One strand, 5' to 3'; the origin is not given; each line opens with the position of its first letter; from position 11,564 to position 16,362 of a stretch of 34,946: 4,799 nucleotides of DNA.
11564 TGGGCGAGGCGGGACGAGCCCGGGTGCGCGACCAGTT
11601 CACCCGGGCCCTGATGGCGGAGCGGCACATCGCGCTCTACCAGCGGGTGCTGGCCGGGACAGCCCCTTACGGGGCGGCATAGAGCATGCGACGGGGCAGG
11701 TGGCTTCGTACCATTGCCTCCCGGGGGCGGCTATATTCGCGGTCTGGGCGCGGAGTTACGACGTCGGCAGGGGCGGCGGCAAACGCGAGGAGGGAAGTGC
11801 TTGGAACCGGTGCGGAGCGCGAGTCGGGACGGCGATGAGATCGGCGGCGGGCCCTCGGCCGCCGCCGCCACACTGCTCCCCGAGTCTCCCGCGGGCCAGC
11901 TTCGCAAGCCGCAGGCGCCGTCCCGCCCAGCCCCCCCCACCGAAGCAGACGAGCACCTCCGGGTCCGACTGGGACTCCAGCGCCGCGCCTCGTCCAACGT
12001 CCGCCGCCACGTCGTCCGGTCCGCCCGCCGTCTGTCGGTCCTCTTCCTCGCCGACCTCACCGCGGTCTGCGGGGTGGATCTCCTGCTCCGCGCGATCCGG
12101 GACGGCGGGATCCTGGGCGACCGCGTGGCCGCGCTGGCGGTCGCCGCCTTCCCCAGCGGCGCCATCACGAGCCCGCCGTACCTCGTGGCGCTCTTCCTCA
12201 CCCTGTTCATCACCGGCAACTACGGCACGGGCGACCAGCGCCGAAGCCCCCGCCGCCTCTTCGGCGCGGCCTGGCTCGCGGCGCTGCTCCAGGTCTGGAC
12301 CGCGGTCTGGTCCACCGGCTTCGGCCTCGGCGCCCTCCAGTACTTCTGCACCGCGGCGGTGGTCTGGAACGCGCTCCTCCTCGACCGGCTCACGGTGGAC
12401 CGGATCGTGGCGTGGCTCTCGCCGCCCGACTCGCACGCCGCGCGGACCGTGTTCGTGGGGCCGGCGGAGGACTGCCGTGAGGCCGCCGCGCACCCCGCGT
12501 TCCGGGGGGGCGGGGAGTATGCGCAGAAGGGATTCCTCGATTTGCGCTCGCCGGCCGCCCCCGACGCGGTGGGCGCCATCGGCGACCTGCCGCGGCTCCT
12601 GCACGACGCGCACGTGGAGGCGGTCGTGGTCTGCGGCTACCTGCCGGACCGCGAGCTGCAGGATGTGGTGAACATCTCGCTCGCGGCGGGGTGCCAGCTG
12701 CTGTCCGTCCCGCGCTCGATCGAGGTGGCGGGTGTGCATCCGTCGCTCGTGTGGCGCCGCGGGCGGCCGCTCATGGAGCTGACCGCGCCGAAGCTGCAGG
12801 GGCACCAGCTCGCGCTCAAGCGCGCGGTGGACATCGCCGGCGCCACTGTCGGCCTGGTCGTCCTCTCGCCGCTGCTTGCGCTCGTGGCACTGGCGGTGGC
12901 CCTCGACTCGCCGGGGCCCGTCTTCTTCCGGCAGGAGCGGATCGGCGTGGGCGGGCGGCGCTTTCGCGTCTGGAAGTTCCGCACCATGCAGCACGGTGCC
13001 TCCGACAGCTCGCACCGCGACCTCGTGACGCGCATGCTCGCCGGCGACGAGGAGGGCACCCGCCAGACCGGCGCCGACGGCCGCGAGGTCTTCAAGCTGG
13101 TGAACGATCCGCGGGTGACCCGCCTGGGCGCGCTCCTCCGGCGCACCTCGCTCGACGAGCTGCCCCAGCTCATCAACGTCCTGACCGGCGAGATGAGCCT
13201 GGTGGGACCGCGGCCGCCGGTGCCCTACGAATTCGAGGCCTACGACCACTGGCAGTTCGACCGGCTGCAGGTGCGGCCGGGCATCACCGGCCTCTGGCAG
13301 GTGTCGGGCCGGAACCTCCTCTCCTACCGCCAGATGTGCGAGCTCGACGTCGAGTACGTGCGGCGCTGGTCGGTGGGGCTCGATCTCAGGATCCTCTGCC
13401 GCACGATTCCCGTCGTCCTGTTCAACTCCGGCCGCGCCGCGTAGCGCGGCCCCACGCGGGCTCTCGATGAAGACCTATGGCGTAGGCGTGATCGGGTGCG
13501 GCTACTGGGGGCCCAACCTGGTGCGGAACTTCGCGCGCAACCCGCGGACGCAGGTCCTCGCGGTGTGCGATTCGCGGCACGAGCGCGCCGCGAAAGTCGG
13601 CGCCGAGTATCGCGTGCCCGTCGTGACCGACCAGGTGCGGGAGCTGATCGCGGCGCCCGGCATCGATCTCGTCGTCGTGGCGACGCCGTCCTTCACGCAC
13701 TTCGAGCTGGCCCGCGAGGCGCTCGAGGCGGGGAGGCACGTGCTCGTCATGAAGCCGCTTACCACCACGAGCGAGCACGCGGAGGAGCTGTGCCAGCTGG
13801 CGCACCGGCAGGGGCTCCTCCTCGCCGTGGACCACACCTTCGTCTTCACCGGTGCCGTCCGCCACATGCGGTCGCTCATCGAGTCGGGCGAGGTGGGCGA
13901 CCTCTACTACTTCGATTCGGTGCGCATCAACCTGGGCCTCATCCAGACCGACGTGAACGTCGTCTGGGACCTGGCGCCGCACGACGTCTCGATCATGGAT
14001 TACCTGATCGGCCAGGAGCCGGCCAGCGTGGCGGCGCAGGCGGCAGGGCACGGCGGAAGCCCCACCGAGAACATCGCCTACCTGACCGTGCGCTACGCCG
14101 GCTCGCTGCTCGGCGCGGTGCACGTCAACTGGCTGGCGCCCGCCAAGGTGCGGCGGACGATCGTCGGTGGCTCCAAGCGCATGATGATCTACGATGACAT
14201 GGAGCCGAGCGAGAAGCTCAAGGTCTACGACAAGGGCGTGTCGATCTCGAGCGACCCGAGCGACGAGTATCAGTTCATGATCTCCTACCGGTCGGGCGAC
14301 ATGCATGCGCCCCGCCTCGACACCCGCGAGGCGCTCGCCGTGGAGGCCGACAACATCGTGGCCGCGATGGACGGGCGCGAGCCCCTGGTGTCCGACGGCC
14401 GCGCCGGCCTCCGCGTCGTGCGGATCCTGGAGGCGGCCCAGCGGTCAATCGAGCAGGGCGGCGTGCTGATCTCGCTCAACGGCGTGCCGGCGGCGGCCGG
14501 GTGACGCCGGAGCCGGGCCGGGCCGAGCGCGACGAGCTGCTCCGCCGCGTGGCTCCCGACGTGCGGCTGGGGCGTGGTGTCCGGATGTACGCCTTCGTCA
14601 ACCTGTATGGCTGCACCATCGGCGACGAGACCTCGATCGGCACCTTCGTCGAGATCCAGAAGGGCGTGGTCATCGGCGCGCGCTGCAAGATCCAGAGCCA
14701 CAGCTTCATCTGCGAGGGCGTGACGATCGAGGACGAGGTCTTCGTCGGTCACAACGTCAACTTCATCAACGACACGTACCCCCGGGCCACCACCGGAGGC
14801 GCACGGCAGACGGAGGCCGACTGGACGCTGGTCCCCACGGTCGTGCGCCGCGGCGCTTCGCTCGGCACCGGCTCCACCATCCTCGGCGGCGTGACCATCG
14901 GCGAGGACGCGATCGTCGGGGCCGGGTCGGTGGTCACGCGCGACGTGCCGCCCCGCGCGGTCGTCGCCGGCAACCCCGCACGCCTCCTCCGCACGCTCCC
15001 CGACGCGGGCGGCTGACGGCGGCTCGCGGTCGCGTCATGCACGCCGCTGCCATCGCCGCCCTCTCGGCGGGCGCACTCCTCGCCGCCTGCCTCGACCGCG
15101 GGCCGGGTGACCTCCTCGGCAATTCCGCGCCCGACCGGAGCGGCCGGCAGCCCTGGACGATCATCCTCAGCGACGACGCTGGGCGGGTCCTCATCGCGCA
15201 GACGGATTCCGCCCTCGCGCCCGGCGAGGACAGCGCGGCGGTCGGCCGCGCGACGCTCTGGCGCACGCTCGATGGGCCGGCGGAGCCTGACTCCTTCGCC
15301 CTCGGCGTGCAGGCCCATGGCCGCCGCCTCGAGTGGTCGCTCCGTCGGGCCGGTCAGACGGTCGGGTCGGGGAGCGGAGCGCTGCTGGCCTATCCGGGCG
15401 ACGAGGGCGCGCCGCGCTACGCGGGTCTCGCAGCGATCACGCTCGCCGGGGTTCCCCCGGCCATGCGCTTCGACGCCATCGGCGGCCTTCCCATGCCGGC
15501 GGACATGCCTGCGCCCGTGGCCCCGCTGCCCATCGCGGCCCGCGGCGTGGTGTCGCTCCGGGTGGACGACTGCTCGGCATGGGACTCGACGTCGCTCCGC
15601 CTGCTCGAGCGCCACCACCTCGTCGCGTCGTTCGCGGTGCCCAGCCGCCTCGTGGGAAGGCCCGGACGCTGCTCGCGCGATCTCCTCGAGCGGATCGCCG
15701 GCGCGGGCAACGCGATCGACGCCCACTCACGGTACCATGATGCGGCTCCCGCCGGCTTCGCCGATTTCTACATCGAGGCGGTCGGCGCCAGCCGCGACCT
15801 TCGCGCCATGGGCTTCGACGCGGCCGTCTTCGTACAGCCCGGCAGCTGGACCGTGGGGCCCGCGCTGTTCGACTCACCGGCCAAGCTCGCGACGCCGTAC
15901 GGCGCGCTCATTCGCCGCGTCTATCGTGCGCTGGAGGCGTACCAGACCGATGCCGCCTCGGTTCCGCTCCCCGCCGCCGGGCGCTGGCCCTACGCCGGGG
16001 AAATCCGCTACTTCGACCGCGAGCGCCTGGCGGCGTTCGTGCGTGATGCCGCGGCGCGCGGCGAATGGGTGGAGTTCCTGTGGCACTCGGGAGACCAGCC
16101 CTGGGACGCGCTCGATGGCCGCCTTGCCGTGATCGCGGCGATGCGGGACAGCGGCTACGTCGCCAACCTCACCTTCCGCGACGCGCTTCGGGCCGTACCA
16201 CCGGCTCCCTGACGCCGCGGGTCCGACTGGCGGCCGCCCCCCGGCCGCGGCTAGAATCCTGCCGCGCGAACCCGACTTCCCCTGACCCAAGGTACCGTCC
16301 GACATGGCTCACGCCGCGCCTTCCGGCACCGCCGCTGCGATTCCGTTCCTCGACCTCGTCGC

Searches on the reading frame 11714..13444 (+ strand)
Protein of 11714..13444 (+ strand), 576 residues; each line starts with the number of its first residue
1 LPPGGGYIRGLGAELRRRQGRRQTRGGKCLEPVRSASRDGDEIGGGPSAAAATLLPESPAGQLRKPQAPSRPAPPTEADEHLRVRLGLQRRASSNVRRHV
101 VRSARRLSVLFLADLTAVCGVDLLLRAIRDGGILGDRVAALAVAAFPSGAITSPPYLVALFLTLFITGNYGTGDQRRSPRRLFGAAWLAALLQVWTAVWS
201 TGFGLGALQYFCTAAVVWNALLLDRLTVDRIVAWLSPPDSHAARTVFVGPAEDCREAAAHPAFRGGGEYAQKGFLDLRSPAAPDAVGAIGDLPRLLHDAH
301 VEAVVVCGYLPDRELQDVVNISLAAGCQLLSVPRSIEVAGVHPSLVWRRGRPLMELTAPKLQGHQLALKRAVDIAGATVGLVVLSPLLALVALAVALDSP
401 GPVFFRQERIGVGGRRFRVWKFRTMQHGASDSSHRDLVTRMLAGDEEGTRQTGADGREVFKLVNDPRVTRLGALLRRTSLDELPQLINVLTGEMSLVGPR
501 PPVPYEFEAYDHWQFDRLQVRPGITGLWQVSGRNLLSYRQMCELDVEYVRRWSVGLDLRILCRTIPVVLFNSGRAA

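Call 11: search_protein_families(library=pfam, proteins=[window:11714-13444:+])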
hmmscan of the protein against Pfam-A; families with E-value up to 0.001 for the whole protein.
window:11714-13444:+ (576 aa): 1 family
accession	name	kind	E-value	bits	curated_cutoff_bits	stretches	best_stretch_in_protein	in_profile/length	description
PF02397.22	Bac_transf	-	8.2e-66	221.4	27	1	369-569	1-178/179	Bacterial sugar transferase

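Call 55: search_protein_families(library=ncbifam, proteins=[window:11714-13444:+], max_evalue=0.00001)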
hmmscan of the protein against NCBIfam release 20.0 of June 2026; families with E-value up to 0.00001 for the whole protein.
window:11714-13444:+ (576 aa): 10 families
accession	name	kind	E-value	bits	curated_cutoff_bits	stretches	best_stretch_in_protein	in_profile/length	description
TIGR03025.1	EPS_sugtrans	subfamily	4.9e-99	332.6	295.55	1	157-573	36-443/445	exopolysaccharide biosynthesis polyprenyl glycosylphosphotransferase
TIGR03023.1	WcaJ_sugtrans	equivalog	5e-84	283.2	410.75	1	167-571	49-449/453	undecaprenyl-phosphate glucose phosphotransferase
TIGR03022.1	WbaP_sugtrans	subfamily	1.1e-75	255.7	403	1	292-573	180-454/456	undecaprenyl-phosphate galactose phosphotransferase WbaP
NF041877.1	EPS_EpsZ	equivalog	2.7e-69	234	800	1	279-573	173-457/459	exopolysaccharide biosynthesis polyisoprenyl-phosphate hexose-1-phosphate transferase EpsZ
NF052601.1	undeca_RfbP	equivalog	1.5e-61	207.8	330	1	366-574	42-241/244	undecaprenyl-phosphate galactose phosphotransferase family protein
NF007518.0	PRK10124.1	equivalog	2.5e-46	158.4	684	1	290-565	191-454/464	undecaprenyl-phosphate glucose phosphotransferase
NF050817.1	PolSacchBiosHfsE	equivalog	4.5e-44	151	750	1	356-569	259-460/467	polysaccharide biosynthesis protein HfsE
TIGR03013.1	EpsB_2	subfamily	5e-44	151.1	393.35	2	456-573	319-441/443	TIGR03013 family XrtA/PEP-CTERM system glycosyltransferase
NF011751.0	PRK15204.1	equivalog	1.8e-41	142.3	907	1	367-573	278-474/476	undecaprenyl-phosphate galactose phosphotransferase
NF045514.1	glycotran_HepC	equivalog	2.2e-25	89.2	140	1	366-501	114-211/220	heterocyst development glycosyltransferase HepC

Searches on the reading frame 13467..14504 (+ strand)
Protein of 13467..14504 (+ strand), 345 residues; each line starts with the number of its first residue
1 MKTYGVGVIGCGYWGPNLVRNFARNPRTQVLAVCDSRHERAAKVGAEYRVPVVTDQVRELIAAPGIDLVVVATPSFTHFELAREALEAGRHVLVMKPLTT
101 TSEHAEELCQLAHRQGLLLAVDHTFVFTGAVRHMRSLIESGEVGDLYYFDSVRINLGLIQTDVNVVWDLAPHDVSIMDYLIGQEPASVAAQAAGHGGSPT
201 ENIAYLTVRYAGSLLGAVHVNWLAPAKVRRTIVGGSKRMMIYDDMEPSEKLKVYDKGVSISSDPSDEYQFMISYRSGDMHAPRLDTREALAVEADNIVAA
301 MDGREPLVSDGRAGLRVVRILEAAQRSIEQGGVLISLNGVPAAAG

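Call 10: search_protein_families(library=pfam, proteins=[window:13467-14504:+])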
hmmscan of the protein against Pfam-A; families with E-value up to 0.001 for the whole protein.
window:13467-14504:+ (345 aa): 7 families
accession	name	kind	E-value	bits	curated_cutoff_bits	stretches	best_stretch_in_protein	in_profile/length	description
PF01408.29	GFO_IDH_MocA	-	1.5e-29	103.6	24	1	6-123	3-120/120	Oxidoreductase family, NAD-binding Rossmann fold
PF22725.1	GFO_IDH_MocA_C3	-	6.9e-14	52.4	27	1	131-239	1-122/124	GFO/IDH/MocA C-terminal domain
PF02894.22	GFO_IDH_MocA_C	-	1e-09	39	22.9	1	137-332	3-214/218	Oxidoreductase family, C-terminal alpha/beta domain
PF03447.22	NAD_binding_3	-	1.4e-09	39.1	24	1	10-117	1-111/116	Homoserine dehydrogenase, NAD binding domain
PF01118.30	Semialdhyde_dh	-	1.7e-05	25.7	26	1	6-92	2-93/121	Semialdehyde dehydrogenase, NAD binding domain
PF03807.23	F420_oxidored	-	4.6e-05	24.4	21.6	1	6-85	2-79/94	NADP oxidoreductase coenzyme F420-dependent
PF03435.24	Sacchrp_dh_NADP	-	0.00031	21.5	25.1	1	6-107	1-106/129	Saccharopine dehydrogenase NADP binding domain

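Call 12: search_protein_families(library=ncbifam, proteins=[window:13467-14504:+], max_evalue=0.001)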
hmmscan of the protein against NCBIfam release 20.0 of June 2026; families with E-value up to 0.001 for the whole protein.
window:13467-14504:+ (345 aa): 11 families
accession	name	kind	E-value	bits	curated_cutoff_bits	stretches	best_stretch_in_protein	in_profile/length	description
NF040723.1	UDP-GlcNAcDh_Arch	equivalog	7e-44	150.5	450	1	6-257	3-250/302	UDP-N-acetylglucosamine 3-dehydrogenase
NF008607.0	PRK11579.1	subfamily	2.9e-28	98.8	330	1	5-251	6-259/346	oxidoreductase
TIGR04380.1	myo_inos_iolG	equivalog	2e-27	95.9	355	1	4-331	2-326/330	inositol 2-dehydrogenase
NF041392.1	XylDh_Gfo6_Halo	equivalog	1.4e-18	66.8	350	1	6-151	19-168/350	D-xylose 1-dehydrogenase Gfo6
NF052479.1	LevoglcsnDh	equivalog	1.1e-17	63.8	650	1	30-151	38-159/386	levoglucosan dehydrogenase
NF007574.0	PRK10206.1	equivalog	5.9e-17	61.7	352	1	36-149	36-149/345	oxidoreductase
NF052679.1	InsChiInosDhIolG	equivalog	2.2e-14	53.3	540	1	4-190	3-194/343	bifunctional inositol 2-dehydrogenase/D-chiro-inositol 1-dehydrogenase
NF058561.1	BT_2158_fam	equivalog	3.4e-11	42.4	750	1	8-148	40-179/487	glycoside 3-dehydrogenase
NF058563.1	BT_2159_fam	equivalog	2.1e-10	40.1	650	1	6-162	3-159/350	disaccharide 3-dehydrogenase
NF009830.0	PRK13304.1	equivalog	5.7e-08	32.5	267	1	6-96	4-92/265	aspartate dehydrogenase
NF009825.0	PRK13302.1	equivalog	7.2e-05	22.4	253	1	3-116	6-116/271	aspartate dehydrogenase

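Call 51: search_solved_structures(query=window:13467-14504:+, max_evalue=1e-10)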
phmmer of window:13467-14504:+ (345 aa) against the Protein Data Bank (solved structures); distinct sequences matched with E-value up to 1e-10: 48.
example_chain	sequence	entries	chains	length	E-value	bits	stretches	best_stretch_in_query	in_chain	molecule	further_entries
3c1a_A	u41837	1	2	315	5.2e-24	88.2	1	7-254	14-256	Putative oxidoreductase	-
7bvj_A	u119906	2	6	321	2.2e-21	79.6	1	6-320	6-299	Oxidoreductase, NAD-binding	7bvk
3kux_A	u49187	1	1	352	1e-20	77.4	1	6-252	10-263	Putative oxidoreductase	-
3e82_A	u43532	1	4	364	1.3e-19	73.8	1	3-333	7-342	Putative oxidoreductase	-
7xr9_A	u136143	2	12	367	6.1e-19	71.6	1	5-151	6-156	DgpA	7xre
3gdo_A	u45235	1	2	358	8.8e-18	67.8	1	27-330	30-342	Uncharacterized oxidoreductase yvaA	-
3gfg_A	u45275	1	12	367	9.7e-18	67.6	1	28-330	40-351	Uncharacterized oxidoreductase yvaA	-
6jw6_A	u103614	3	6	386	2.9e-17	66.1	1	6-141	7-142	Dehydrogenase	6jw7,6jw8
4fb5_A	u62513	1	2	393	3e-17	66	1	1-150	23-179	Probable oxidoreductase protein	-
3evn_A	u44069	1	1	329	3.3e-17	65.9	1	7-153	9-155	Oxidoreductase, Gfo/Idh/MocA family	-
3e9m_A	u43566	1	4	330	1.3e-16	64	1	7-239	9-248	Oxidoreductase, Gfo/Idh/MocA family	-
6nor_A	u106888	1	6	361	2.1e-16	63.2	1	3-238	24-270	Putative NAD dependent dehydrogenase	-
3moi_A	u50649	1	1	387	4.1e-16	62.3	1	6-149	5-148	Probable dehydrogenase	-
7wzd_A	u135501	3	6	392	4.6e-16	62.1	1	6-185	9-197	4,5-dihydroxyphthalate dehydrogenase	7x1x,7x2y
3i23_A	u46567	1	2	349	8.6e-16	61.2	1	38-241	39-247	Oxidoreductase, Gfo/Idh/MocA family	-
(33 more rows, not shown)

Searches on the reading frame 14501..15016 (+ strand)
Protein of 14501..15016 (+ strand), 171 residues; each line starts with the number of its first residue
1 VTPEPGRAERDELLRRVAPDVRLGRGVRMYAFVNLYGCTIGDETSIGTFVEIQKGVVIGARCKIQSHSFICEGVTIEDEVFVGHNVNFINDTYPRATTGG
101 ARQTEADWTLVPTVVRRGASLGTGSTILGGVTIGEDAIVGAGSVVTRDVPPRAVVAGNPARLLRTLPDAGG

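Call 10: search_protein_families(library=pfam, proteins=[window:14501-15016:+])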
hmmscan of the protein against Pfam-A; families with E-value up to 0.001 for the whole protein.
window:14501-15016:+ (171 aa): 3 families
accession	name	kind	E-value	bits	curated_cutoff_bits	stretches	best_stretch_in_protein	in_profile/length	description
PF00132.30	Hexapep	-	7.8e-22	76.4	27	2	113-147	2-36/36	Bacterial transferase hexapeptide (six repeats)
PF14602.12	Hexapep_2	-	1.4e-09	37.9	27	1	121-147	10-34/34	Hexapeptide repeat of succinyl-transferase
PF25084.1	LbH_EIF2B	-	1.8e-08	34.8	54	1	20-85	21-90/105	EIF2B subunit epsilon LbH domain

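Call 12: search_protein_families(library=ncbifam, proteins=[window:14501-15016:+], max_evalue=0.001)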
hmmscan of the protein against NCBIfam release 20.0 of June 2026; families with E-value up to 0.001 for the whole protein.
window:14501-15016:+ (171 aa): 47 families (the best 25 are shown)
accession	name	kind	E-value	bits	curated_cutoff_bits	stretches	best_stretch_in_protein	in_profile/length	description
TIGR03570.1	NeuD_NnaD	subfamily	2.8e-23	82.6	160.8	2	114-161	155-202/202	NeuD/PglB/VioB family sugar acetyltransferase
NF041874.1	EPS_EpsC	equivalog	2.1e-17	63.3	150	1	73-164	81-165/168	serine O-acetyltransferase EpsC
NF050158.1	CarbAnhydGPos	equivalog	2.6e-16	59.8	250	1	110-168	85-145/172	gamma carbonic anhydrase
NF058585.1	HptprglPActTf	PfamEq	5.6e-16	58.6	300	1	120-165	114-159/172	heptaprenylglyceryl phosphate O-acetyltransferase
NF007076.0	PRK09527.1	equivalog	3.1e-15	56.1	347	1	74-168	96-187/203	galactoside O-acetyltransferase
NF007797.0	PRK10502.1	subfamily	7.8e-15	55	192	1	36-164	51-177/183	WcaF family extracellular polysaccharide biosynthesis acetyltransferase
TIGR01172.1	cysE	equivalog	1e-14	54.9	210.65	1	72-161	80-162/162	serine O-acetyltransferase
NF007240.0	PRK09677.1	equivalog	1.7e-14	53.8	243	1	118-165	136-183/192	putative lipopolysaccharide biosynthesis O-acetyl transferase WbbJ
TIGR01853.1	lipid_A_lpxD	equivalog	3.7e-14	52.4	242.5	2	20-88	104-167/325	UDP-3-O-(3-hydroxymyristoyl)glucosamine N-acyltransferase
TIGR03308.1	phn_thr-fam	hypoth_equivalog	7.1e-14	52.1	201.65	1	20-165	19-161/204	phosphonate metabolim protein, transferase hexapeptide repeat family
TIGR03532.1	DapD_Ac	equivalog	8e-14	51.8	231.75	1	112-166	160-214/231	2,3,4,5-tetrahydropyridine-2,6-dicarboxylate N-acetyltransferase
NF007499.0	PRK10092.1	equivalog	9.1e-14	51.7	314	1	115-166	132-183/183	maltose O-acetyltransferase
NF002060.0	PRK00892.1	subfamily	1.9e-13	50.2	207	1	38-87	114-163/345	UDP-3-O-(3-hydroxymyristoyl)glucosamine N-acyltransferase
NF000311.1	Vat_ABCDEFH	equivalog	6.6e-13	48.7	300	1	118-164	116-162/201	Vat family streptogramin A O-acetyltransferase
NF010933.0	PRK14353.1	equivalog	2.5e-12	46.1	505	1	18-157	284-425/453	bifunctional UDP-N-acetylglucosamine diphosphorylase/glucosamine-1-phosphate N-acetyltransferase GlmU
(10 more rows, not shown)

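Call 53: search_solved_structures(query=window:14501-15016:+, max_evalue=1e-8)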
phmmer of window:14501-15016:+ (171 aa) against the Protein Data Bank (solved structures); distinct sequences matched with E-value up to 1e-8: 32.
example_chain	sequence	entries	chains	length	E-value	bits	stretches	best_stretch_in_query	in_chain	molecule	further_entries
4mzu_A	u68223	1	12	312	7.4e-26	94.2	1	23-163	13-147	WxcM-like protein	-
7s3u_A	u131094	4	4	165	5.6e-24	88.1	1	21-153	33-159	N-acetyltransferase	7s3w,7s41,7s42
7s43_A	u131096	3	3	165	6.1e-24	87.9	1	21-153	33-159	N-acetyltransferase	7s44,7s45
3mqg_A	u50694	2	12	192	4.9e-22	81.7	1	20-163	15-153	Lipopolysaccharides biosynthesis acetyltransferase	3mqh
3fs8_A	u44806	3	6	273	1.3e-15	60.8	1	38-163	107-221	QdtC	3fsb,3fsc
4dcl_A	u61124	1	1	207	4.1e-15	59.2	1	39-166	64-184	Putative acetyltransferase SACOL2570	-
3ftt_A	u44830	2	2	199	5e-15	58.9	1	40-166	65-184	Putative acetyltransferase SACOL2570 | Galactoside O-acetyltransferase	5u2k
4egg_A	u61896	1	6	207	5.1e-15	58.9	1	40-166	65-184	Putative acetyltransferase SACOL2570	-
3v4e_A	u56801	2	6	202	5.2e-15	58.9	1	40-166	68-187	Galactoside O-acetyltransferase | Putative acetyltransferase SACOL2570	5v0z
2ic7_A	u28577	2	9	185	6.8e-12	48.7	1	70-166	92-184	Maltose transacetylase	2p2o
3ect_A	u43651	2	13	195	1.3e-11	47.8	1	51-169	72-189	Hexapeptide-repeat containing-acetyltransferase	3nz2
1kqa_A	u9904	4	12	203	5.5e-11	45.8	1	74-168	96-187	GALACTOSIDE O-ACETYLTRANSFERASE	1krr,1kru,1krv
3r8y_A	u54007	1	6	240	5.6e-11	45.8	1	112-167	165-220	2,3,4,5-tetrahydropyridine-2,6-dicarboxylate N-acetyltransferase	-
9jyw_A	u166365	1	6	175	7.3e-11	45.4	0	112-168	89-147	Gamma carbonic anhydrase family protein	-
4n69_A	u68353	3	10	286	7.6e-11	45.3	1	72-163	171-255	Serine Acetyltransferase Apoenzyme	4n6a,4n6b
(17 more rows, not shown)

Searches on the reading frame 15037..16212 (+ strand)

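Call 10: search_protein_families(library=pfam, proteins=[window:15037-16212:+])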
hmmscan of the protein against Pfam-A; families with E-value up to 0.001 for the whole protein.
window:15037-16212:+ (391 aa): 1 family
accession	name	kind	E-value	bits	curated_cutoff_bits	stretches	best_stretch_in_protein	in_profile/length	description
PF01522.26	Polysacc_deac_1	-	0.00078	19.8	23.1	0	169-236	6-70/124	Polysaccharide deacetylase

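Call 12: search_protein_families(library=ncbifam, proteins=[window:15037-16212:+], max_evalue=0.001)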
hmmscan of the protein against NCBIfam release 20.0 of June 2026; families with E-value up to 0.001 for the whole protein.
window:15037-16212:+ (391 aa): 0 families

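Call 54: search_protein_families(library=pfam, proteins=[window:15037-16212:+], max_evalue=1)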
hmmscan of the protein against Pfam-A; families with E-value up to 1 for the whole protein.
window:15037-16212:+ (391 aa): 1 family
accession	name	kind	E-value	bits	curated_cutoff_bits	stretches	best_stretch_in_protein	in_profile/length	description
PF01522.26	Polysacc_deac_1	-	0.00078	19.8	23.1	1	169-236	6-70/124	Polysaccharide deacetylase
